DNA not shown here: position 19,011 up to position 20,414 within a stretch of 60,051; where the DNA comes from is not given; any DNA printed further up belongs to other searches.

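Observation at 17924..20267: Lower-GC trio of PhyH dioxygenase, 73-aa protein and radical-SAM enzyme: candidate uncharacterised peptide or small-molecule modification system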

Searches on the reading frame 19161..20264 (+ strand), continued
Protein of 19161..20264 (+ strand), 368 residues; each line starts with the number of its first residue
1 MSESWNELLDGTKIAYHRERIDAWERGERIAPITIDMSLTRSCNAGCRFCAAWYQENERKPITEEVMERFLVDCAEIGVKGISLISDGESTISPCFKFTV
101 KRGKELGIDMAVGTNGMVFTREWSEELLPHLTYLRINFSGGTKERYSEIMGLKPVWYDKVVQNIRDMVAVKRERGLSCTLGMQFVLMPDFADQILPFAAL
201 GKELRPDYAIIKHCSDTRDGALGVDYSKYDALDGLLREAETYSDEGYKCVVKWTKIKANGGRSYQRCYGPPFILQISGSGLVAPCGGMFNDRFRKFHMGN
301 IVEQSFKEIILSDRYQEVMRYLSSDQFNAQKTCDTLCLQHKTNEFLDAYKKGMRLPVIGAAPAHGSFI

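Call 17: find_related_loci(query=A2, collection=genome_contigs, flank=10000)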
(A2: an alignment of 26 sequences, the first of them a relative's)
Query A2 (368 aa) in genome_contigs; peptide patterns used: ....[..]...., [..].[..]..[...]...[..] (x = any residue, [..] = any of these).
567 stretches matched a pattern; 521 encode a relative of the query (tblastn E <= 1e-3); the best 80 are kept; 80 distinct loci.
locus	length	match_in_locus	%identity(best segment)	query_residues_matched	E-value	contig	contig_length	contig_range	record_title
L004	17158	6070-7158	68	8-368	2e-170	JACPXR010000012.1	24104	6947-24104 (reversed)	MAG: Candidatus Omnitrophota bacterium isolate NC_groundwater_842_Pr1_B-0.1um_62_9 Montesol18_Bp1_scaffold_205702, whole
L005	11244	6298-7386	68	8-368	1e-169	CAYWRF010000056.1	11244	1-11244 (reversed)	MAG TPA_asm: uncultured Pseudomonadota bacterium isolate binchicken_co21_281 genome assembly, contig: NODE_4571_length_1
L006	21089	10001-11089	68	8-368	7e-169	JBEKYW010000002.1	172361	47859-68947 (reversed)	MAG: Bryobacteraceae bacterium isolate SPRUCE 684 SPRUCE_684_2, whole genome shotgun sequence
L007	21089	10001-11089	67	8-368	1e-166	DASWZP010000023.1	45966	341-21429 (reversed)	MAG TPA_asm: Bryobacteraceae bacterium isolate SMAG_U3741 k141_198194, whole genome shotgun sequence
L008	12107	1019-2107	67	8-368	5e-166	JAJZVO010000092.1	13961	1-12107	MAG: Bacteroidetes bacterium isolate SKS5.bin54 NODE_8087_length_13961_cov_1.783577, whole genome shotgun sequence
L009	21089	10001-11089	66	8-368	1e-165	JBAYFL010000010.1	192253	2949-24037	MAG: Verrucomicrobiia bacterium isolate SO_2016_GW1_10 scaffold00146_OW334_2016, whole genome shotgun sequence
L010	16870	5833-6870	68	8-353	8e-165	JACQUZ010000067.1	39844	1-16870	MAG: Deltaproteobacteria bacterium isolate NC_groundwater_1450_Ag_S-0.65um_64_25 S_p65_S5_coassembly_k141_2105625, whole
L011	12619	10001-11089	66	8-368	8e-164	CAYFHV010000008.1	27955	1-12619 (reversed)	MAG TPA_asm: uncultured Planctomycetia bacterium isolate ERP013524_co1_43 genome assembly, contig: NODE_261_length_27955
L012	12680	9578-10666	65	8-368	1e-163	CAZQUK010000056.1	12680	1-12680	MAG TPA_asm: uncultured Oligoflexia bacterium isolate SRP062349_co3_121 genome assembly, contig: NODE_2397_length_12680_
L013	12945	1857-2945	64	8-368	2e-162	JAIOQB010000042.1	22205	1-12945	MAG: Planctomycetia bacterium isolate LakeFargette_0920_ALND_MAG_62_14 LacPavin_0920_ALND_scaffold_98138, whole genome s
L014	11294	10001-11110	65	1-368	9e-162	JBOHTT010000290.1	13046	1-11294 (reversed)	MAG: Vulcanimicrobiaceae bacterium isolate TC-S_metawrap_bin.251 k127_4721256, whole genome shotgun sequence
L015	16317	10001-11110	64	1-368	6e-162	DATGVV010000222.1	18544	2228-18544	MAG TPA_asm: Chloroflexota bacterium isolate SMAG_U10565 k141_1709035, whole genome shotgun sequence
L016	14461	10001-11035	68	8-352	3e-161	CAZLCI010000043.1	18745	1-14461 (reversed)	MAG TPA_asm: uncultured Nitrospinaceae bacterium isolate ERP001736_co3_149 genome assembly, contig: NODE_1272_length_187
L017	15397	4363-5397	68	8-352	3e-161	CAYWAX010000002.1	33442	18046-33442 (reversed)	MAG TPA_asm: uncultured Nitrospinaceae bacterium isolate binchicken_co46_903 genome assembly, contig: NODE_2273_length_3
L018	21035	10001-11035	68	8-352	3e-161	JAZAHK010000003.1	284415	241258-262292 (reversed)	MAG: Nitrospinota bacterium isolate XB_MAG82 DB_MAG82_0003, whole genome shotgun sequence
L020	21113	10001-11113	62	1-368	1e-160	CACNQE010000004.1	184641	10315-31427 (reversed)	MAG: uncultured SAR116 cluster alpha proteobacterium isolate AG-893-K07 genome assembly, contig: AG-893-K07_NODE_4, whol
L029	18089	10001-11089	64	8-368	6e-160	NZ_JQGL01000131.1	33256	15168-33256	MAG: Sulfuricurvum sp. MLSB contig_8063, whole genome shotgun sequence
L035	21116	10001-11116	63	1-368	1e-159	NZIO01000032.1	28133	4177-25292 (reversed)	MAG: Candidatus Pelagibacter sp. isolate MED605 MHASMcontig_795067, whole genome shotgun sequence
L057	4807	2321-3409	63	8-368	1e-161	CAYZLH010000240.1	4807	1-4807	MAG TPA_asm: uncultured Bdellovibrionales bacterium isolate SRP319275_co1_73 genome assembly, contig: NODE_26312_length_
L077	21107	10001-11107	62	2-368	2e-157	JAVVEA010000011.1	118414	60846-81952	MAG: bacterium isolate TamC13-09 NODE_11_length_118414_cov_15.318235, whole genome shotgun sequence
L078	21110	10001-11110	62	1-368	2e-157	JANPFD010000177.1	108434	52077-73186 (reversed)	MAG: Myxococcales bacterium isolate VAR_78_concoct_94_sub VAR_78_k141_3233514, whole genome shotgun sequence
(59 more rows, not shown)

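Call 21: search_protein_families(library=pfam, proteins=[L057:1180-2274:+, L003:6778-7971:+, L029:11878-13353:+, L078:15273-15851:+, L020:11046-11858:+, L005:7456-8391:+, L077:14070-15341:+], max_evalue=0.1)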
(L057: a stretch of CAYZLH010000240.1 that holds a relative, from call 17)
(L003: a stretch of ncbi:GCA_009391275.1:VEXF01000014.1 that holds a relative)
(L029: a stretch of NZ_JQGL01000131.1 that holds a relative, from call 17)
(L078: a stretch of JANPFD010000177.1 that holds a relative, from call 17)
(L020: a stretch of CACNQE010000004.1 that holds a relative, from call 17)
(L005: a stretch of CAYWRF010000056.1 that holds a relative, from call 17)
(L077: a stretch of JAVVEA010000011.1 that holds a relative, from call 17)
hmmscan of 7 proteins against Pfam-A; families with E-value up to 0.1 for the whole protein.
L057:1180-2274:+ (365 aa): 0 families

L003:6778-7971:+ (398 aa): 0 families

L029:11878-13353:+ (492 aa): 2 families
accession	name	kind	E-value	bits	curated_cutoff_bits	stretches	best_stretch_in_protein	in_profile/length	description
PF00294.29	PfkB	-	1.5e-24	87.4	25.8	1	181-479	3-296/302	pfkB family carbohydrate kinase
PF01467.32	CTP_transf_like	-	1.2e-11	45.3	21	1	26-110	2-92/133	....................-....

L078:15273-15851:+ (193 aa): 2 families
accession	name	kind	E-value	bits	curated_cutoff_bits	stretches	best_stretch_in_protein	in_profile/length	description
PF13580.11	SIS_2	-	6.1e-19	68.9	27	1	23-142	17-137/138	SIS domain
PF01380.27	SIS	-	1.5e-07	31.7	25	1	85-144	30-89/131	SIS domain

L020:11046-11858:+ (271 aa): 2 families
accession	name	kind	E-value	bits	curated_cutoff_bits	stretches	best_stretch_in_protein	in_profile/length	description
PF05721.19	PhyH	-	3.9e-09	37.5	22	1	147-257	97-207/213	Phytanoyl-CoA dioxygenase (PhyH)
PF13759.12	2OG-FeII_Oxy_5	-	0.065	14.1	27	0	227-266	61-100/101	Putative 2OG-Fe(II) oxygenase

L005:7456-8391:+ (312 aa): 12 families
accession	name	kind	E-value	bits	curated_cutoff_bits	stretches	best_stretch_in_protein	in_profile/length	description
PF01370.27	Epimerase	-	8.5e-61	205.9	20.9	1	5-240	2-240/240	NAD dependent epimerase/dehydratase family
PF16363.11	GDP_Man_Dehyd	-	1e-54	186.7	27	1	5-303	1-331/332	GDP-mannose 4,6 dehydratase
PF01073.25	3Beta_HSD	-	2e-33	116.1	22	1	5-228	1-230/280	3-beta hydroxysteroid dehydrogenase/isomerase family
PF02719.21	Polysacc_synt_2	-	8.6e-17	61.7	20.2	1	5-257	2-246/293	Polysaccharide biosynthesis protein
PF07993.18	NAD_binding_4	-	2e-12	47.3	20.1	1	6-219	1-254/258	Male sterility protein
PF13460.12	NAD_binding_10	-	3.6e-12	47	27.2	1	8-154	1-131/184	NAD(P)H-binding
PF04321.23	RmlD_sub_bind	-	2.5e-09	37.1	27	1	5-156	4-138/287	RmlD substrate binding domain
PF00106.31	adh_short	-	1.4e-08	34.9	26.6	1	5-109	4-122/195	short chain dehydrogenase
PF05368.20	NmrA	-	4.7e-08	33.4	27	1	5-119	6-107/298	NmrA-like family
PF08659.16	KR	-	0.00014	22.3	22.6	1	4-70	3-76/180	KR domain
PF03435.24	Sacchrp_dh_NADP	-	0.0036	18.1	25.1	1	9-83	5-83/129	Saccharopine dehydrogenase NADP binding domain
PF13561.12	adh_short_C2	-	0.0057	16.7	27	1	13-133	8-141/236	Enoyl-(Acyl carrier protein) reductase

L077:14070-15341:+ (424 aa): 0 families

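Call 22: search_protein_families(library=ncbifam, proteins=[L057:1180-2274:+, L003:6778-7971:+, L029:11878-13353:+, L078:15273-15851:+, L020:11046-11858:+, L005:7456-8391:+, L077:14070-15341:+], max_evalue=0.1)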
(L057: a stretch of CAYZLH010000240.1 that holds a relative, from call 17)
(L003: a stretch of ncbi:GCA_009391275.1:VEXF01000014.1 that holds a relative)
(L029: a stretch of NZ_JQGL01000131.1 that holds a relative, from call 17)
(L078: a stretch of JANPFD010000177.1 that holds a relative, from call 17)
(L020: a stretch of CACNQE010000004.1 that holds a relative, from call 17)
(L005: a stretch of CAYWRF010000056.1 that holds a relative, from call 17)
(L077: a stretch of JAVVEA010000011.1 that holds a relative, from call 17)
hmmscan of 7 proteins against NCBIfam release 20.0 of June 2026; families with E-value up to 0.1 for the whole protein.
L057:1180-2274:+ (365 aa): 1 family
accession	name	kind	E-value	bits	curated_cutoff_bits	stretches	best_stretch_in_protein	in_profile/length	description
NF003919.0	PRK05443.1-4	equivalog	0.073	11.3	908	0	305-356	598-651/730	RNA degradosome polyphosphate kinase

L003:6778-7971:+ (398 aa): 1 family
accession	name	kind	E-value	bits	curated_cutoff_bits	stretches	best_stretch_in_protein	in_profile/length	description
NF041809.1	Avs1a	equivalog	0.082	11.6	420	0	5-64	19-78/387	AVAST type 1 anti-phage system MBL fold metallo-hydrolase Avs1a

L029:11878-13353:+ (492 aa): 27 families (the best 25 are shown)
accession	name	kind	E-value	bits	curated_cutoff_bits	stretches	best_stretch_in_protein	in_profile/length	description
TIGR02198.1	rfaE_dom_I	equivalog_domain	7.3e-63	212.6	345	1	174-489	2-313/315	D-glycero-beta-D-manno-heptose-7-phosphate kinase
NF008454.0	PRK11316.1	equivalog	1.8e-56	191.7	521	2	174-490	5-312/475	bifunctional D-glycero-beta-D-manno-heptose-7-phosphate kinase/D-glycero-beta-D-manno-heptose 1-phosphate adenylyltransferase HldE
TIGR02199.1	rfaE_dom_II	equivalog_domain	5.1e-20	71.8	181.5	1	18-141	8-139/144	D-glycero-beta-D-manno-heptose 1-phosphate adenylyltransferase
TIGR02152.1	D_ribokin_bact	equivalog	2.6e-15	56.5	299.65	1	182-478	1-286/298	ribokinase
TIGR03168.1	1-PFK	subfamily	5.2e-14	51.9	216.4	1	216-473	31-282/305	hexose kinase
TIGR03828.1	pfkB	equivalog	3.2e-13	49.4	292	1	215-471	30-280/305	1-phosphofructokinase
TIGR00125.1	cyt_tran_rel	domain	1.3e-10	41.3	27.7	1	23-81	1-63/65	adenylyltransferase/cytidyltransferase family protein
NF008353.0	PRK11142.1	equivalog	1.6e-09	37.8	341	1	220-478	40-289/307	ribokinase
TIGR04382.1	myo_inos_iolC_N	equivalog_domain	7.4e-09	35.3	300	1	216-476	30-293/309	5-dehydro-2-deoxygluconokinase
NF006957.1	PRK09434.1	equivalog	5e-07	29.5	450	1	392-456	204-264/302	fructokinase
NF041164.1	NucKinThplmales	equivalog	2.1e-06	27.2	450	1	397-489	199-289/295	nucleoside kinase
NF041320.1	pfkB_Halo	equivalog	4.9e-06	26.2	400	1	226-478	44-282/302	1-phosphofructokinase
NF007068.0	PRK09513.1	equivalog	9.1e-06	25.1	432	1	225-446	45-259/312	1-phosphofructokinase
NF007632.0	PRK10294.1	equivalog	1.1e-05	24.8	353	1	299-469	112-283/310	6-phosphofructokinase II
TIGR01518.1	g3p_cytidyltrns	equivalog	0.00018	21.6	165.4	1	24-56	1-33/125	glycerol-3-phosphate cytidylyltransferase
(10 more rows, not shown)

L078:15273-15851:+ (193 aa): 16 families
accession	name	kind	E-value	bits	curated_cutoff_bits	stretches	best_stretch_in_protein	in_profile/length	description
TIGR00441.1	gmhA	equivalog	7e-35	120.4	209.45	1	33-180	3-151/154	D-sedoheptulose 7-phosphate isomerase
NF010546.0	PRK13936.1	equivalog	1.1e-32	113.4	276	1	26-179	28-185/197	phosphoheptose isomerase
NF010547.0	PRK13938.1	equivalog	1.1e-29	103.4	320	1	37-182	41-187/196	D-sedoheptulose 7-phosphate isomerase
NF001628.0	PRK00414.1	equivalog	3.1e-27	95.4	265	1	25-179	28-183/192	D-sedoheptulose 7-phosphate isomerase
NF008138.0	PRK10886.1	equivalog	2.1e-22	79.8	352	1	26-173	26-177/196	DnaA initiator-associating protein DiaA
NF002805.0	PRK02947.1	subfamily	2.6e-06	26.8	135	1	9-141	5-140/247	sugar isomerase domain-containing protein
NF009222.0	PRK12570.1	subfamily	3.7e-06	26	255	1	23-156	51-186/307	N-acetylmuramic acid 6-phosphate etherase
NF003915.0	PRK05441.1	subfamily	8.9e-06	24.9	168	1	24-158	45-181/300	N-acetylmuramic acid 6-phosphate etherase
TIGR03127.2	RuMP_HxlB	equivalog_domain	2.7e-05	24.2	160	1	108-160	72-124/178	6-phospho-3-hexuloisomerase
TIGR00274.1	TIGR00274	equivalog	0.0013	17.9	302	1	24-148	40-166/291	N-acetylmuramic acid 6-phosphate etherase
NF041755.1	RuMP_HxlAB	equivalog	0.0016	17.5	500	1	109-177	289-360/391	bifunctional 3-hexulose-6-phosphate synthase/6-phospho-3-hexuloisomerase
NF040776.2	AlsR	equivalog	0.0022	17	400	1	103-163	171-231/279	transcriptional repressor AlsR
NF046059.1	NagB_SO3506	equivalog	0.0026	17.1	430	1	88-142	69-120/330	glucosamine-6-phosphate deaminase NagB-II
NF008458.0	PRK11337.1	equivalog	0.0049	15.9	378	1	104-159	184-239/293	MurR/RpiR family transcriptional regulator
NF002189.0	PRK01045.1-3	equivalog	0.0049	15.8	444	1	100-135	215-249/326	4-hydroxy-3-methylbut-2-enyl diphosphate reductase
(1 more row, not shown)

L020:11046-11858:+ (271 aa): 1 family
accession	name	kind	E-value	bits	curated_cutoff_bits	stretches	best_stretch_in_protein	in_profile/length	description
TIGR04324.1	SpoChoClust_2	subfamily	0.0087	15.6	150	1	227-265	171-209/248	sporadic carbohydrate cluster 2OG-Fe(II) oxygenase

L005:7456-8391:+ (312 aa): 111 families (the best 25 are shown)
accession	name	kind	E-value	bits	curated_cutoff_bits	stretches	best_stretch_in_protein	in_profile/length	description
NF011728.1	PRK15181.1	equivalog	7.1e-62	209.4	760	1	2-308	16-337/348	Vi polysaccharide biosynthesis UDP-N-acetylglucosaminuronic acid C-4 epimerase TviC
TIGR04180.1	EDH_00030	hypoth_equivalog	1.7e-57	194.7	475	1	5-295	2-296/297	NAD-dependent 4,6-dehydratase LegB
TIGR01179.1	galE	equivalog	3.2e-53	180.7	262.3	1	5-309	3-326/332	UDP-glucose 4-epimerase GalE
TIGR01181.1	dTDP_gluc_dehyt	equivalog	2.1e-46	158.5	365.1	1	4-310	2-313/321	dTDP-glucose 4,6-dehydratase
TIGR02197.1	heptose_epim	equivalog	2.3e-33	115.7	274.6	1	5-309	2-314/316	ADP-glyceromanno-heptose 6-epimerase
NF007956.0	PRK10675.1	subfamily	6.4e-32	111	394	1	4-307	3-328/338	UDP-glucose 4-epimerase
TIGR03466.1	HpnA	hypoth_equivalog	2.3e-27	95.7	367.65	1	3-160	2-158/327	hopanoid-associated sugar epimerase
NF042422.1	oxyalk_red_OleD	equivalog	2.2e-26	93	580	1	4-252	3-244/329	2-alkyl-3-oxoalkanoate reductase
NF007582.0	PRK10217.1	equivalog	3.7e-22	78.9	698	1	1-310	1-333/355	dTDP-glucose 4,6-dehydratase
NF007490.0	PRK10084.1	subfamily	3.6e-21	75.5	649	2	138-310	162-336/361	dTDP-glucose 4,6-dehydratase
NF042423.1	oxyalk_red_Shew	equivalog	1.3e-19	70.5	580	1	2-178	9-179/331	2-alkyl-3-oxoalkanoate reductase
NF008360.0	PRK11150.1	equivalog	3.3e-19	69.2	452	1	5-286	3-284/310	ADP-glyceromanno-heptose 6-epimerase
NF052578.1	StrlDmthSdmBMthl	equivalog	2.5e-18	66.9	600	1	4-149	3-140/328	sterol demethylase protein SdmB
NF047922.1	GDPFucSynFcl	equivalog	2.6e-18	66.5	500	1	5-309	6-302/308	GDP-L-fucose synthase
NF008872.0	PRK11908.1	equivalog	4.8e-17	62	294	1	1-257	1-267/349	bifunctional UDP-4-keto-pentose/UDP-xylose synthase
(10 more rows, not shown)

L077:14070-15341:+ (424 aa): 1 family
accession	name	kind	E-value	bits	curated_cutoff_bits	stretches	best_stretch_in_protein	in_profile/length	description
TIGR04372.1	glycosyl_04372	domain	1.3e-46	158.6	45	1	189-374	1-185/207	TIGR04372 family glycosyltransferase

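Call 33: search_solved_structures(query=A2, max_evalue=0.001, show_alignments=1)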
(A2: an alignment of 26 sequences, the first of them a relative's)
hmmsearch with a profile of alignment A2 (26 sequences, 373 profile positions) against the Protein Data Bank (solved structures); distinct sequences matched with E-value up to 0.001: 3.
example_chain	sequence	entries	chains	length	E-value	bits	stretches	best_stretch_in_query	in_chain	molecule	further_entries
6efn_A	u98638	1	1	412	1.3e-07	34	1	35-173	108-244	Sporulation killing factor maturation protein SkfB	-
8hzv_A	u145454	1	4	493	8.4e-05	24.8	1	42-204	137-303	Radical S-Adenosyl-L-methionine Enzyme DesII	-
8hzy_A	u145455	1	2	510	9.1e-05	24.7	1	42-203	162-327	DesII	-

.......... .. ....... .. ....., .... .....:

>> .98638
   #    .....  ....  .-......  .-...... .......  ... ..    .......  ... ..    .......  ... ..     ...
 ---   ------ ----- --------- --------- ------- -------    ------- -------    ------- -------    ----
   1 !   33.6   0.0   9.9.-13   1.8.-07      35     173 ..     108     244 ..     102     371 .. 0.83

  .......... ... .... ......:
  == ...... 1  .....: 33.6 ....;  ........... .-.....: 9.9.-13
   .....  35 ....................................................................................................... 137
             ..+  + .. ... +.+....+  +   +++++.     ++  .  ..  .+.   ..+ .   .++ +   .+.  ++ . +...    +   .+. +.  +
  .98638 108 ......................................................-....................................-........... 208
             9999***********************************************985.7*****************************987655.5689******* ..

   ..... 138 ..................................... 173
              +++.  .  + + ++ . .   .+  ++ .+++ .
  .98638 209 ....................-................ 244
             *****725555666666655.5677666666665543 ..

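Call 40: find_homologous_proteins(query=A6, max_evalue=0.00001)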
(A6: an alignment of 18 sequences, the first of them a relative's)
Query A6 (18 sequences) (365 aa, profile of the alignment): 21 proteins with E <= 0.00001 among 8000 candidates.
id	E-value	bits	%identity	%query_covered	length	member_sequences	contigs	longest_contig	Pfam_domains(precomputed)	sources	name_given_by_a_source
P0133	1.7e-120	421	92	100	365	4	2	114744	-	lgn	-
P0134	1.2e-119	418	55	100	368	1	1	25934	-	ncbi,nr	ncbi:MAG: hypothetical protein M9962_13440 [Oligoflexia bacterium]|nr:hypothetical protein [Oligofle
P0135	5.0e-104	367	35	99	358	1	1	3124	-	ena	-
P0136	9.8e-102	359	37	100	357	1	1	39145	-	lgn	-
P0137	4.4e-101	357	34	99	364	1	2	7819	-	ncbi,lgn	-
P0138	2.3e-100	354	33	99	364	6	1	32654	-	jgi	-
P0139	2.1e-97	345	34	99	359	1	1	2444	-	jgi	jgi:NifU-like protein involved in Fe-S cluster formation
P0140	5.3e-96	340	35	99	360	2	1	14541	-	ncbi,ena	-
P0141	1.5e-95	339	34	99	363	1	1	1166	-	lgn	-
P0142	4.6e-94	334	28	55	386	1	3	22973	-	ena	-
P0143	1.1e-93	333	33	99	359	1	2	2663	PF01592.22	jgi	-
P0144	5.1e-93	330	34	99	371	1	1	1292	-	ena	-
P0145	6.7e-93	330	40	99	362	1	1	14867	-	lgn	-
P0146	3.6e-92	328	39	99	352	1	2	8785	-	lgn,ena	-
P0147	3.8e-92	327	33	99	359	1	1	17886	-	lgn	-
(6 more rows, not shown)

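Call 44: find_encoding_contigs(protein=P0002, flank=5000, max_places=2)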
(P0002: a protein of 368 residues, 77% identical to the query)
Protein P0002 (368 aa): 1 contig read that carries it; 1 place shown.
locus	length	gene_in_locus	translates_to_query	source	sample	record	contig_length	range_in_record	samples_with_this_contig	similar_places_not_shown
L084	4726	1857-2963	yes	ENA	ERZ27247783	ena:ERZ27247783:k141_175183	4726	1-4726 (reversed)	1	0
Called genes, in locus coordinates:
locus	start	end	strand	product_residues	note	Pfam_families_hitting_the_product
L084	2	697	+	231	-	?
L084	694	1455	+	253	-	PF05721:PhyH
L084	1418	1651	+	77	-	-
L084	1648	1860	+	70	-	-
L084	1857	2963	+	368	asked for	PF04055:Radical_SAM, PF13186:SPASM (faint)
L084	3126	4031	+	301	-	PF00535:Glycos_transf_2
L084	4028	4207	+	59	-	-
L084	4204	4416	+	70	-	-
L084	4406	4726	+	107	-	?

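Call 45: find_encoding_contigs(protein=P0012, flank=10000, max_places=2)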
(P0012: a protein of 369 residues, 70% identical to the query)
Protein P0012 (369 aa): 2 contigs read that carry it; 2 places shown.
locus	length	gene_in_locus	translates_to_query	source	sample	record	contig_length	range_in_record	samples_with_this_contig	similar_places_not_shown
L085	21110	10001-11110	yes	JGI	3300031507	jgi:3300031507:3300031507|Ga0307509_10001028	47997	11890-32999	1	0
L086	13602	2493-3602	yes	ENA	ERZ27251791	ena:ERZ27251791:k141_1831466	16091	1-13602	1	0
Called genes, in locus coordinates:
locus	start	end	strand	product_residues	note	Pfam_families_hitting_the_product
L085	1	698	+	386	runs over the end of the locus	PF03837:RecT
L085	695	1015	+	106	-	-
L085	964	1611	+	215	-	-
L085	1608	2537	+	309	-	-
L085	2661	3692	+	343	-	PF04055:Radical_SAM, PF13186:SPASM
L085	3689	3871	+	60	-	PF13783:DUF4177 (weak)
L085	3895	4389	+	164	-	PF01467:CTP_transf_like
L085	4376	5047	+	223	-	PF13580:SIS_2, PF01380:SIS (faint)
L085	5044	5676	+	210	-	PF01965:DJ-1_PfpI, PF17124:ThiJ_like (faint)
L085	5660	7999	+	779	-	PF02776:TPP_enzyme_N, PF00205:TPP_enzyme_M, PF02775:TPP_enzyme_C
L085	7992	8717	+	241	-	-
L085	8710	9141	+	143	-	-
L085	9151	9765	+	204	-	-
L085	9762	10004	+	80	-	-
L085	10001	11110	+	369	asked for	PF04055:Radical_SAM, PF13186:SPASM (weak)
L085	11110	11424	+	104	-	-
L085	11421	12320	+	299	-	PF00535:Glycos_transf_2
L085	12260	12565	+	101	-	-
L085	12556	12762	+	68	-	PF13619:KTSC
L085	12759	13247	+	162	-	PF25109:HAD_PNKP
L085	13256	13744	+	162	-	-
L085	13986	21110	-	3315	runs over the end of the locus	PF01464:SLT, PF18823:InPase, PF18838:LPD23, PF18760:ART-PolyVal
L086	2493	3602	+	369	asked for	PF04055:Radical_SAM, PF13186:SPASM (weak)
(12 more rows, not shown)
